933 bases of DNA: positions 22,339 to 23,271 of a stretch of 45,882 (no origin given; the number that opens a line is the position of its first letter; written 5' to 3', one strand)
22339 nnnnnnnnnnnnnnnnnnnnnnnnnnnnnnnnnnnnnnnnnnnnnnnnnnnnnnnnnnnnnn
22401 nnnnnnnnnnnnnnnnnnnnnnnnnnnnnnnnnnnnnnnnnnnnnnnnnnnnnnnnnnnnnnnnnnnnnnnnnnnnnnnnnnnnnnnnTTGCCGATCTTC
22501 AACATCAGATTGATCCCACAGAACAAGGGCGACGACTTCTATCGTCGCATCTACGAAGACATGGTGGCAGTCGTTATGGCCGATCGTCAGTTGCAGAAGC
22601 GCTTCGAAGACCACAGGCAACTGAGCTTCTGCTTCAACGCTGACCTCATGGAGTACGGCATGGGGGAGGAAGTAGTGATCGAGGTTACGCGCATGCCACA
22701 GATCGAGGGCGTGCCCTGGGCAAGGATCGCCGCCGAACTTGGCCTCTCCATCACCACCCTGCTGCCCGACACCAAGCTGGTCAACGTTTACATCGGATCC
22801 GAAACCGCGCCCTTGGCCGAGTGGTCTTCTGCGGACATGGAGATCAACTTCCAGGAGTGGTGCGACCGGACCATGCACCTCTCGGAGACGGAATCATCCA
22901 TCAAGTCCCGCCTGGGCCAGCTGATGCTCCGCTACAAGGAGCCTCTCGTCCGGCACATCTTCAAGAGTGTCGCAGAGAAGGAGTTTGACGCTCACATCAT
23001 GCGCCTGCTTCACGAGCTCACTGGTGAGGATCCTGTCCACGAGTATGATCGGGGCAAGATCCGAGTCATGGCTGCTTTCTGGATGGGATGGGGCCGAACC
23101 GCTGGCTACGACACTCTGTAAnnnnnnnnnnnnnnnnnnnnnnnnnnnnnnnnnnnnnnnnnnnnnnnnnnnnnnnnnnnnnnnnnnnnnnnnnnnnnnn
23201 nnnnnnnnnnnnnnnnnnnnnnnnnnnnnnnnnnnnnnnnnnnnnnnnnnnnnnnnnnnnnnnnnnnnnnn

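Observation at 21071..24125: GC-rich accessory island of three autonomous unknown genes inserted where the dcw cluster breaks off, centred on tRNA-Glu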

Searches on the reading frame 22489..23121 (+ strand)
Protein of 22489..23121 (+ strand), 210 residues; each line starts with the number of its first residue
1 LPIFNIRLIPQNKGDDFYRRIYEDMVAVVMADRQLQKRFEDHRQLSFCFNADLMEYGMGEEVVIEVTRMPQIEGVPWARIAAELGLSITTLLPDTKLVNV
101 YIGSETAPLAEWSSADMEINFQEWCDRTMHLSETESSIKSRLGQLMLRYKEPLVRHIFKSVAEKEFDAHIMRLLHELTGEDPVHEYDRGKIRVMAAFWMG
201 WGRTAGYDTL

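Call 7: search_protein_families(library=pfam, proteins=[window:22489-23121:+], max_evalue=1)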
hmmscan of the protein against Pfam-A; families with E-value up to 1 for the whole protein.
window:22489-23121:+ (210 aa): 1 family
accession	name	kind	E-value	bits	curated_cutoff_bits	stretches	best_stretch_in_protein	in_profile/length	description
PF12767.12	SAGA-Tad1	-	0.21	11.8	31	1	130-175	7-53/238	Transcriptional regulator of RNA polII, SAGA, subunit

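Call 8: search_protein_families(library=phrogs, proteins=[window:22489-23121:+], max_evalue=1)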
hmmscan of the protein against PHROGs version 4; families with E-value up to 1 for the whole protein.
window:22489-23121:+ (210 aa): 0 families

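Call 9: search_protein_families(library=padloc, proteins=[window:22489-23121:+], max_evalue=1)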
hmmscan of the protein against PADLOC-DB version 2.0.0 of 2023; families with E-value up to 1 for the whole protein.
window:22489-23121:+ (210 aa): 0 families

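Call 11: find_homologous_proteins(query=window:22489-23121:+, max_evalue=0.01)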
Query window:22489-23121:+ (210 aa): 1 proteins with E <= 0.01 among 203 candidates.
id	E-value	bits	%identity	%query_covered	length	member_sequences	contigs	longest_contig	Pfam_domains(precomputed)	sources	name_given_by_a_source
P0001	1.0e-138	478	100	100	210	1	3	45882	-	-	-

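Call 13: find_encoding_contigs(protein=P0001, flank=10000, max_places=10)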
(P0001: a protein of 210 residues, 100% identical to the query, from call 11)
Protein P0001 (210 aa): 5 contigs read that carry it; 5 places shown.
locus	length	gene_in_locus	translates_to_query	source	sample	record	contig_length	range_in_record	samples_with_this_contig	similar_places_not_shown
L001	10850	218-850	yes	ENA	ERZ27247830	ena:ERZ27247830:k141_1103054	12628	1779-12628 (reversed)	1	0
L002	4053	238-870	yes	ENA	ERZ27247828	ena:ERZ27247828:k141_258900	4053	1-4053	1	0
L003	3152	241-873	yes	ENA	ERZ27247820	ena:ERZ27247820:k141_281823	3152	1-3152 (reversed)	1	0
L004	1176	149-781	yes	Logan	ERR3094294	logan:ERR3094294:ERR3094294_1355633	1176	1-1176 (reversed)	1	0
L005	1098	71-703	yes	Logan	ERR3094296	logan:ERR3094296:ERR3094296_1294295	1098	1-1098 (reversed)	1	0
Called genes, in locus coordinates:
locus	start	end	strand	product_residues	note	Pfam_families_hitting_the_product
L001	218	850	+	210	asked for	-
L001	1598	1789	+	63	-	-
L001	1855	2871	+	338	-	PF02646:RmuC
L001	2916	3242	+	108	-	PF00829:Ribosomal_L21p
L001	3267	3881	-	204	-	PF21176:RecR_HhH (weak), PF01751:Toprim, PF13662:Toprim_4, PF21175:RecR_C (weak)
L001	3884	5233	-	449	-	PF00772:DnaB, PF13481:AAA_25, PF03796:DnaB_C, PF06745:ATPase (weak)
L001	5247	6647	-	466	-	PF01406:tRNA-synt_1e, PF09334:tRNA-synt_1g (faint), PF09190:DALR_2 (weak), PF23493:CysS_C (faint)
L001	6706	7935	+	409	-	PF00595:PDZ, PF13180:PDZ_2 (weak), PF17820:PDZ_6, PF03572:Peptidase_S41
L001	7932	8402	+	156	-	PF01281:Ribosomal_L9_N, PF03948:Ribosomal_L9_C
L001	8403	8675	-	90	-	PF01016:Ribosomal_L27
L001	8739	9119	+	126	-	-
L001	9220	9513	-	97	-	-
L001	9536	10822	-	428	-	PF01551:Peptidase_M23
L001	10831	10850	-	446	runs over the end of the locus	PF00749:tRNA-synt_1c, PF19269:Anticodon_2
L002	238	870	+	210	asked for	-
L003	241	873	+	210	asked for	-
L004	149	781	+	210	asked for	-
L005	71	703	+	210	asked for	-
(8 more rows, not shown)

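Call 30: predict_structure(protein=window:22489-23121:+)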
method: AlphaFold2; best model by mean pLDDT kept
length: 210 residues; sequences in the alignment: 1
mean_pLDDT: 37.7   pTM: 0.25
mean pLDDT of the five models: 37.7, 36.2, 34.7, 33.5, 33.5
residues with pLDDT >= 90: 0; 70-90: 0; 50-70: 8; < 50: 202
segments of 3 or more residues with pLDDT < 50: 1-36, 41-167, 176-180, 182-210
pLDDT, mean of each block of 10 residues (from residue 1): 46 43 41 47 36 36 42 38 35 27 27 28 34 34 40 38 44 48 41 37 32
secondary structure, 60 per line:
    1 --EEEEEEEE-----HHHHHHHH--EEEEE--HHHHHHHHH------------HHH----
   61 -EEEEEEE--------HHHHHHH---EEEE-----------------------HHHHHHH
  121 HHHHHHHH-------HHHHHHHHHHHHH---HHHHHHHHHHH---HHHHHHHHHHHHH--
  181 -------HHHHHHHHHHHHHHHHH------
elements in order: E3-10 H16-23 E26-30 H33-41 E62-68 H77-83 E87-90 H114-128 H136-148 H152-162 H166-178 H188-204

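Call 31: search_protein_representatives(protein=window:22489-23121:+)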
Query: 210 residues. Proteins with E-value up to 0.001 (for the whole library): 67; up to 1e-10: 3; up to 1e-30: 1. The best 67 are listed.
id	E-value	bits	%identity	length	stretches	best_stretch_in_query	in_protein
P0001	3.3e-139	477.9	100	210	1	1-210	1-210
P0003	3.3e-22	95.8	36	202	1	45-207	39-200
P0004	3.6e-20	89.1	32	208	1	4-207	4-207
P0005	1.3e-09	54.7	38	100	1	124-207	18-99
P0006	2.6e-08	50.4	34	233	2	124-208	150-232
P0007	1.8e-06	44.4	36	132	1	121-207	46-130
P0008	2.6e-06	43.9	41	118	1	104-207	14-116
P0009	3.1e-06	43.6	34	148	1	118-206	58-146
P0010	3.6e-06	43.4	37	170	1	122-207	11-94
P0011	5.7e-06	42.7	40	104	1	141-207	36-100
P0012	9.0e-06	42.1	33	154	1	87-207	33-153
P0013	1.1e-05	41.8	34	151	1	121-208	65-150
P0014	1.3e-05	41.6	35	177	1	111-206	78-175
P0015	1.3e-05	41.6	33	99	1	120-207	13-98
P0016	1.4e-05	41.5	39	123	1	146-207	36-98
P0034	1.4e-04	38.2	28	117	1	1-113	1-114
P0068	9.5e-04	35.5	26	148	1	2-120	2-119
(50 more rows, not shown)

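Call 34: search_protein_families(library=pfam, alignment_id=A2, max_evalue=0.1)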
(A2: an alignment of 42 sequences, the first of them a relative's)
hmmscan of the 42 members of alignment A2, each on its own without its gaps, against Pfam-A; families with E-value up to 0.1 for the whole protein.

A. member 1, P0001 (210 aa): 0 families

B. families by the number of members that match (of 42 scanned): 9 families
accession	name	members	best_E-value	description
PF08471.15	Ribonuc_red_2_N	2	0.049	Class II vitamin B12-dependent ribonucleotide reductase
PF25547.1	WXG100_2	1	0.0014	WXG100 like domain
PF18363.6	PI_PP_I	1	0.046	Phosphoinositide phosphatase insertion domain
PF00786.33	PBD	1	0.048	P21-Rho-binding domain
PF02607.22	B12-binding_2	1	0.055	B12 binding domain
PF01378.23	IgG_binding_B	1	0.062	B domain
PF22688.2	Hda_lid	1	0.072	Hda, lid domain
PF25766.1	TPR_RPAP1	1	0.082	RNA polymerase II-associated protein 1, TPR repeats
PF22283.2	DUF6960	1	0.097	Family of unknown function (DUF6960)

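Call 35: search_protein_families(library=pfam, alignment_id=A3, max_evalue=0.1)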
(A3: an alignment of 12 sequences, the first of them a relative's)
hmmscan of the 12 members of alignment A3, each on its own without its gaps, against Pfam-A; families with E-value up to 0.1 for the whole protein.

A. member 1, P0001 (210 aa): 0 families

B. families by the number of members that match (of 12 scanned): 4 families
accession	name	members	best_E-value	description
PF03118.21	RNA_pol_A_CTD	1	7.4e-10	Bacterial RNA polymerase, alpha chain C terminal domain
PF06052.18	3-HAO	1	0.004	3-hydroxyanthranilic acid dioxygenase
PF01361.26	Tautomerase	1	0.015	Tautomerase enzyme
PF02954.25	HTH_8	1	0.095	Bacterial regulatory protein, Fis family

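Call 37: find_homologous_proteins(query=A4, max_evalue=0.001)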
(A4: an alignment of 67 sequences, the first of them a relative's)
Query A4 (67 sequences) (210 aa, profile of the alignment): 1140 proteins with E <= 0.001 among 8000 candidates; the best 120 are listed.
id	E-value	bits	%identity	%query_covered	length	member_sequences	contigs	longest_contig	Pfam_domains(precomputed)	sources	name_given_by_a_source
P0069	1.6e-72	260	32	43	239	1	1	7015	-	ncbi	-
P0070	9.1e-72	258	32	45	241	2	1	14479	-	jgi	jgi:hypothetical protein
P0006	9.7e-72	258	28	52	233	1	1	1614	-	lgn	-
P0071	4.2e-71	256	27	50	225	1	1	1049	-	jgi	jgi:hypothetical protein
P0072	1.8e-70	254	28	43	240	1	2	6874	-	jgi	-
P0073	3.4e-70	253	27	40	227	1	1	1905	-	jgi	jgi:hypothetical protein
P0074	8.7e-70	251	31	62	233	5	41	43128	-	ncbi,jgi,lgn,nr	ncbi:MAG TPA: hypothetical protein VKA46_40985 [Gemmataceae bacterium]|nr:hypothetical protein [Gemm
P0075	7.8e-68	245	44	16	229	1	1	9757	-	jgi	jgi:hypothetical protein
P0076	5.5e-67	242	30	62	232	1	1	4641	-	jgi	jgi:hypothetical protein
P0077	1.2e-66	241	29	50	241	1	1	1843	-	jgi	jgi:hypothetical protein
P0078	1.8e-66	241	30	44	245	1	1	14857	-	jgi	jgi:hypothetical protein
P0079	2.1e-66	240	32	43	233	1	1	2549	-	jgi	jgi:hypothetical protein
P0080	1.3e-65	238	26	62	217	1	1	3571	-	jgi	jgi:hypothetical protein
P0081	1.5e-65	238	28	62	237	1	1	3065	-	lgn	-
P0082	9.7e-64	232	29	43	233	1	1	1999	-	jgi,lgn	jgi:hypothetical protein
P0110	2.3e-39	153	46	17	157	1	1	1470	PF12728.14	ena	-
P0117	6.1e-39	151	33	41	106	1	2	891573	-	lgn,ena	-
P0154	7.7e-38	148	47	17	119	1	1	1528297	-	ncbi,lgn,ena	-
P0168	2.1e-37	146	45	18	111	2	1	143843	-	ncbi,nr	ncbi:MAG: hypothetical protein GDA67_09660 [Nitrospira sp. CR1.3]|nr:hypothetical protein [Nitrospir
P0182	5.0e-37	145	32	40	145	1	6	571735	-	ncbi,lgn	-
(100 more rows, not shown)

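Call 38: find_encoding_contigs(protein=P0004, flank=8000, max_places=4)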
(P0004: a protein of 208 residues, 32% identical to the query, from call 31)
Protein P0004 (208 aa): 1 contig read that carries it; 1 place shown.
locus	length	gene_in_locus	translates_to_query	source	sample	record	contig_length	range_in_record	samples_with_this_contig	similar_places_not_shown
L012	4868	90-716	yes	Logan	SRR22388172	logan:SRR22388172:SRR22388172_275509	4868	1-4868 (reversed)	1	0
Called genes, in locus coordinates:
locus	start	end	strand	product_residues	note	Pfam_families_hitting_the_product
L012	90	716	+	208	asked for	-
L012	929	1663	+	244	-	PF00376:MerR, PF12728:HTH_17 (weak), PF13411:MerR_1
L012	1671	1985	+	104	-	-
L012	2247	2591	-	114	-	-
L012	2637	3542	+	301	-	PF01926:MMR_HSR1, PF02421:FeoB_N, PF06071:YchF-GTPase_C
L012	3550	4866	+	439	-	?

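Call 39: find_encoding_contigs(protein=P0003, flank=8000, max_places=4)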
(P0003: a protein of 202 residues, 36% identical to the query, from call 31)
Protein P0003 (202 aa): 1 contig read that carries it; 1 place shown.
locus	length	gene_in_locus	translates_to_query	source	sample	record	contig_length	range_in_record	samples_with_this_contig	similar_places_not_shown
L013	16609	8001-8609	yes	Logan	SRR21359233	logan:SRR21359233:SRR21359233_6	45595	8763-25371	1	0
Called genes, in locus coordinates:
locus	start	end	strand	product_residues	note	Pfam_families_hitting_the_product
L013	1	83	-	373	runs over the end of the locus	PF01098:FTSW_RODA_SPOVE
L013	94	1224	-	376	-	PF00953:Glycos_transf_4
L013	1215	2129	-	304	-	PF00768:Peptidase_S11, PF13354:Beta-lactamase2 (weak)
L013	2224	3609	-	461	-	PF01336:tRNA_anti-codon, PF00152:tRNA-synt_2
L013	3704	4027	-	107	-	-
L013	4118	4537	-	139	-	PF27709:UCP014422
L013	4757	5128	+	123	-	-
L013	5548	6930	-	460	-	PF01839:FG-GAP (faint), PF13517:FG-GAP_3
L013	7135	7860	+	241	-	PF00156:Pribosyltran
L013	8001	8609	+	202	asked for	-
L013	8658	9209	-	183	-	PF01923:Cob_adeno_trans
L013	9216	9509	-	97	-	-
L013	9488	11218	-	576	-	-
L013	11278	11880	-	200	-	-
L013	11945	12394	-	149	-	-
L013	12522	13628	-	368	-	PF12698:ABC2_membrane_3, PF01061:ABC2_membrane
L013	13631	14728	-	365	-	PF00005:ABC_tran, PF02463:SMC_N (faint), PF13175:AAA_15 (faint), PF13304:AAA_21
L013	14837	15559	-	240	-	PF08713:DNA_alkylation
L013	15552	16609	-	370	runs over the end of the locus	PF07690:MFS_1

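Call 42: find_encoding_contigs(protein=P0154, flank=5000, max_places=3)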
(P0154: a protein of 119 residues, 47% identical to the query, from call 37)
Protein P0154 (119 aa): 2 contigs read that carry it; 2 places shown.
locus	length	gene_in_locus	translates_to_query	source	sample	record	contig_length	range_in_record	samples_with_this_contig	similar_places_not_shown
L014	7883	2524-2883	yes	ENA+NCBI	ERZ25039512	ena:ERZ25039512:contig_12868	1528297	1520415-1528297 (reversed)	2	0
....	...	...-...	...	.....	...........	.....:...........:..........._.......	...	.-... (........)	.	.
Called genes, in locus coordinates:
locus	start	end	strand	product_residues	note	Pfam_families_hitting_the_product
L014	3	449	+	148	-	?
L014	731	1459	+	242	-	PF01909:NTP_transf_2, PF18765:Polbeta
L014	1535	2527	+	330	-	PF01073:3Beta_HSD, PF01370:Epimerase, PF02719:Polysacc_synt_2, PF04321:RmlD_sub_bind, PF13460:NAD_binding_10, PF16363:GDP_Man_Dehyd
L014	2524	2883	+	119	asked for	-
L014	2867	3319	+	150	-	PF24738:DUF7689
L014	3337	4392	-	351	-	PF06782:UPF0236 (weak)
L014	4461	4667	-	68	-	-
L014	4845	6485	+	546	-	PF01268:FTHFS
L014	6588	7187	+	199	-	PF06439:3keto-disac_hyd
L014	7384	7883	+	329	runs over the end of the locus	-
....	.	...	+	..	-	?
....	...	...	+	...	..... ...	-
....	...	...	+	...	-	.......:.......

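Call 43: find_encoding_contigs(protein=P0117, flank=5000, max_places=3)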
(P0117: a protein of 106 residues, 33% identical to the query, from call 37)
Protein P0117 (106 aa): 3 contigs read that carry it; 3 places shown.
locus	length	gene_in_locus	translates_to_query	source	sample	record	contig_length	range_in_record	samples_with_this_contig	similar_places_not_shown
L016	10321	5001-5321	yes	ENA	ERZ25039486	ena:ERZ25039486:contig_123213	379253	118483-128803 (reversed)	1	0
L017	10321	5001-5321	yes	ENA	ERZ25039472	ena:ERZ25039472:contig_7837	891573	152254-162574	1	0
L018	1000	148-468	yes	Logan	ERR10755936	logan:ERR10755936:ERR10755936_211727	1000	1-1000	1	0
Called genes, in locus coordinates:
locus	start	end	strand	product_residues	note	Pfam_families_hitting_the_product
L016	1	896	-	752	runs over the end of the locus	PF07584:BatA, PF13519:VWA_2, PF07705:CARDB (faint)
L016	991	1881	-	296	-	PF01882:DUF58, PF13519:VWA_2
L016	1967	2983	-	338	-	PF20030:bpMoxR, PF00004:AAA (weak), PF07726:AAA_3, PF07728:AAA_5, PF17863:AAA_lid_2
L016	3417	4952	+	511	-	PF13541:ChlI, PF00493:MCM (faint), PF01078:Mg_chelatase, PF07728:AAA_5 (weak), PF13335:Mg_chelatase_C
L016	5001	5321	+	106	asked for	-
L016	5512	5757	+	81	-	PF24738:DUF7689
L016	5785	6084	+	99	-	PF13335:Mg_chelatase_C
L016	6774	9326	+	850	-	PF13191:AAA_16, PF13412:HTH_24 (weak), PF00515:TPR_1, PF13432:TPR_16, PF00515:TPR_1, PF13414:TPR_11, PF00515:TPR_1, PF13432:TPR_16, +18 more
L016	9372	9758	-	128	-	PF01850:PIN (weak)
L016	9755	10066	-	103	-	-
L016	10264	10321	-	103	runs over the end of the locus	-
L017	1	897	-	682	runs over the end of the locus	PF07584:BatA, PF13519:VWA_2, PF07705:CARDB (weak)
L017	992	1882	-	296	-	PF01882:DUF58, PF13519:VWA_2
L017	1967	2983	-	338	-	PF20030:bpMoxR, PF00004:AAA (weak), PF07726:AAA_3, PF07728:AAA_5, PF17863:AAA_lid_2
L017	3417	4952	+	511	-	PF13541:ChlI, PF00493:MCM (faint), PF01078:Mg_chelatase, PF07728:AAA_5 (weak), PF13335:Mg_chelatase_C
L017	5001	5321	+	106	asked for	-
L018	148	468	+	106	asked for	-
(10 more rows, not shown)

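Call 44: find_encoding_contigs(protein=P0074, flank=5000, max_places=4)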
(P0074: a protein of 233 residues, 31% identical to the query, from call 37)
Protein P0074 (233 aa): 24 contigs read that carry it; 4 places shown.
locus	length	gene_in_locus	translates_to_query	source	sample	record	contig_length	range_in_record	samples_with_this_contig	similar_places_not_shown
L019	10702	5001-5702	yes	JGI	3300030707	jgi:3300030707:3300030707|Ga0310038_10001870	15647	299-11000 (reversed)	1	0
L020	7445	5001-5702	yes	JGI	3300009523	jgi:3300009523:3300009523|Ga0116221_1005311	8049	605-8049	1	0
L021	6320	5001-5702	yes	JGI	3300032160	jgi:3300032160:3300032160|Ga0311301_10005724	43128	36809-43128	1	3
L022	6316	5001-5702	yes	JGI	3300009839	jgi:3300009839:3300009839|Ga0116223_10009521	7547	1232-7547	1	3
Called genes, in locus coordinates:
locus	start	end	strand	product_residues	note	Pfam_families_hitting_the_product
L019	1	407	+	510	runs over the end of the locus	PF00437:T2SSE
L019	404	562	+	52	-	-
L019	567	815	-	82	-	PF13490:zf-HC2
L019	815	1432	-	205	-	PF07638:Sigma70_ECF (faint), PF04542:Sigma70_r2, PF08281:Sigma70_r4_2, PF04545:Sigma70_r4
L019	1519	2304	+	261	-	PF10083:DUF2321, PF18742:DpnII-MboI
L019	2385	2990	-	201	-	-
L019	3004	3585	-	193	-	-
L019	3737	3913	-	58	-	-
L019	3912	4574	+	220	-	-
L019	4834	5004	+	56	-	-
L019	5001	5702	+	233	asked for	-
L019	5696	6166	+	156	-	PF24738:DUF7689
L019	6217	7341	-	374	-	-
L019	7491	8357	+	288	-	PF04434:SWIM (weak), PF01609:DDE_Tnp_1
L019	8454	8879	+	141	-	PF01609:DDE_Tnp_1 (faint)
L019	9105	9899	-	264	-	PF00106:adh_short, PF08659:KR, PF13561:adh_short_C2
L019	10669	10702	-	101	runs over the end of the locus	-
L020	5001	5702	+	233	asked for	-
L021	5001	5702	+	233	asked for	-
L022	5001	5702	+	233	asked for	-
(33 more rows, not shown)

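Call 49: find_encoding_contigs(protein=P0034, flank=5000, max_places=4)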
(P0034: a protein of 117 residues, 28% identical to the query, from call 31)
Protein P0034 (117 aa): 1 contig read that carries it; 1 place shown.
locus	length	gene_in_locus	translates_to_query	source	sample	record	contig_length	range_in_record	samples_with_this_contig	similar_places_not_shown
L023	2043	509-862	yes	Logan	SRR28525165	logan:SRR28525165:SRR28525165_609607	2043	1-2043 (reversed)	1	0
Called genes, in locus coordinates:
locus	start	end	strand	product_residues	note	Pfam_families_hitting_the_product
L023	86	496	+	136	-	-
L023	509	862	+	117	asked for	-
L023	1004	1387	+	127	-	-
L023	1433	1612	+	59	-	-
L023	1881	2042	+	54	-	?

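Call 50: find_encoding_contigs(protein=P0068, flank=5000, max_places=4)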
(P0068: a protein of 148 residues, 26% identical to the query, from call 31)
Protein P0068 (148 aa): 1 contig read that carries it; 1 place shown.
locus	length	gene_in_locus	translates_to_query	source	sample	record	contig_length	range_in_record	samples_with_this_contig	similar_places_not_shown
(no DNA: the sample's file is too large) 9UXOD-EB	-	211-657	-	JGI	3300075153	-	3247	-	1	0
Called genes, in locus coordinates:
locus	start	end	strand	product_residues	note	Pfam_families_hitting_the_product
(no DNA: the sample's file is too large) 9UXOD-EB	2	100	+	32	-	?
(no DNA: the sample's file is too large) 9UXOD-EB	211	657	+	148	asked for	-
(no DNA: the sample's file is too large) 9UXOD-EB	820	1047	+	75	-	-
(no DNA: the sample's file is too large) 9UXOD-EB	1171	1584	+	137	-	-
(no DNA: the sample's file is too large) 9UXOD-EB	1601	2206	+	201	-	-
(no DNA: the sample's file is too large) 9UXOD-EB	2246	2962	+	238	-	PF13676:TIR_2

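Call 51: predict_structure(alignment_id=A4)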
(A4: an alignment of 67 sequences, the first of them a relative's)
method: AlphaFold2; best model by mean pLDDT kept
length: 210 residues; sequences in the alignment: 67
mean_pLDDT: 94.3   pTM: 0.85
mean pLDDT of the five models: 94.3, 92.6, 92.0, 91.7, 91.0
residues with pLDDT >= 90: 187; 70-90: 22; 50-70: 1; < 50: 0
segments of 3 or more residues with pLDDT < 50: none
pLDDT, mean of each block of 10 residues (from residue 1): 95 94 97 95 95 83 95 94 96 95 91 95 95 97 96 96 90 98 98 96 89
secondary structure, 60 per line:
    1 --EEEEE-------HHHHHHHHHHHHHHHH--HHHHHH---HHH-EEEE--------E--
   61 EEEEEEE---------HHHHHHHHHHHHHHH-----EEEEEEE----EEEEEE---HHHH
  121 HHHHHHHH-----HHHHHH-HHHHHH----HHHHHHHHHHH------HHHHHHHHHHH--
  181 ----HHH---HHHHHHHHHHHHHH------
elements in order: E3-7 H15-30 H33-38 E46-49 E61-67 H77-91 E97-103 E108-113 H117-128 H134-139 H141-146 H151-161 H168-178 H191-204

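Call 53: fold_search(model_id=the predicted structure, library=pdb)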
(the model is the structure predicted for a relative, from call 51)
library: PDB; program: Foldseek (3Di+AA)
matches with E <= 10: 415; with E <= 0.001: 0
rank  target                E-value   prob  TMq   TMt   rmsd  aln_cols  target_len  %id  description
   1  7puo_C                3.7e-03  1.00  0.34  0.53   5.5       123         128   10  Structure of a fused 4-OT variant engineered for asymmetric Michael addition reactions (released 2022-01-26)
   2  3n4h                  4.1e-03  1.00  0.36  0.60   4.3       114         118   14  Crystal structure of Cg10062 inactivated by (S)-oxirane-2-carboxylate (released 2011-06-01)
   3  6vvr_A                4.6e-03  1.00  0.35  0.56   4.1       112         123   13  Q0 fused 4-OT wild type symmetric trimer (released 2020-04-15)
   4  6vvn_A                5.2e-03  1.00  0.36  0.58   3.9       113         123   11  F6 fused 4-OT wild type asymmetric trimer (released 2020-04-15)
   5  3n4g_B                5.2e-03  1.00  0.35  0.49  14.1       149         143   13  Crystal structure of native Cg10062 (released 2011-06-01)
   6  9nff_A                5.9e-03  1.00  0.38  0.52   3.7       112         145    9  Native cis-CaaD with acetylenecarboxylic acid substrate (released 2025-04-02)
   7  7ms8                  5.9e-03  1.00  0.35  0.48   4.5       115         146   13  Crystal structure of Y103F mutant of Cg10062 with a covalent intermediate of the hydration of acetylenecarboxylic acid (released 2022-02-02)
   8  7ms1_A                6.2e-03  1.00  0.36  0.50   4.1       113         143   15  Crystal structure of H28A mutant of Cg10062 with a covalent intermediate of the hydration of acetylenecarboxylic acid (released 2022-02-02)
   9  6vvm_A                7.0e-03  1.00  0.35  0.56   4.5       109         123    9  R7 fused 4-OT wild type asymmetric trimer (released 2020-04-15)
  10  7ms3                  7.0e-03  1.00  0.36  0.50   4.0       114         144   14  Crystal structure of R73A mutant of Cg10062 with a covalent intermediate of the hydration of acetylenecarboxylic acid (released 2022-02-02)
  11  8ukm_B                7.4e-03  1.00  0.35  0.61   4.4       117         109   18  T33-ml30 - Designed Tetrahedral Protein Cage Using Machine Learning Algorithms (released 2024-03-06)
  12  2flt                  7.9e-03  1.00  0.37  0.62   4.2       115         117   10  The X-ray structure of the cis-3-chloroacrylic acid dehalogenase cis-CaaD inactivated with (R)-Oxirane-2-carboxylate (released 2006-11-21)
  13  9ngh                  8.9e-03  1.00  0.35  0.49   3.9       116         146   15  Cg10062 E114N mutant with acetylenecarboxylic acid (released 2025-04-02)
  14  7puo_A                8.9e-03  1.00  0.34  0.52   5.4       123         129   10  Structure of a fused 4-OT variant engineered for asymmetric Michael addition reactions (released 2022-01-26)
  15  3fwu                  8.9e-03  1.00  0.34  0.57   4.5       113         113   11  Crystal structure of Leishmania major MIF1 (released 2009-03-24)
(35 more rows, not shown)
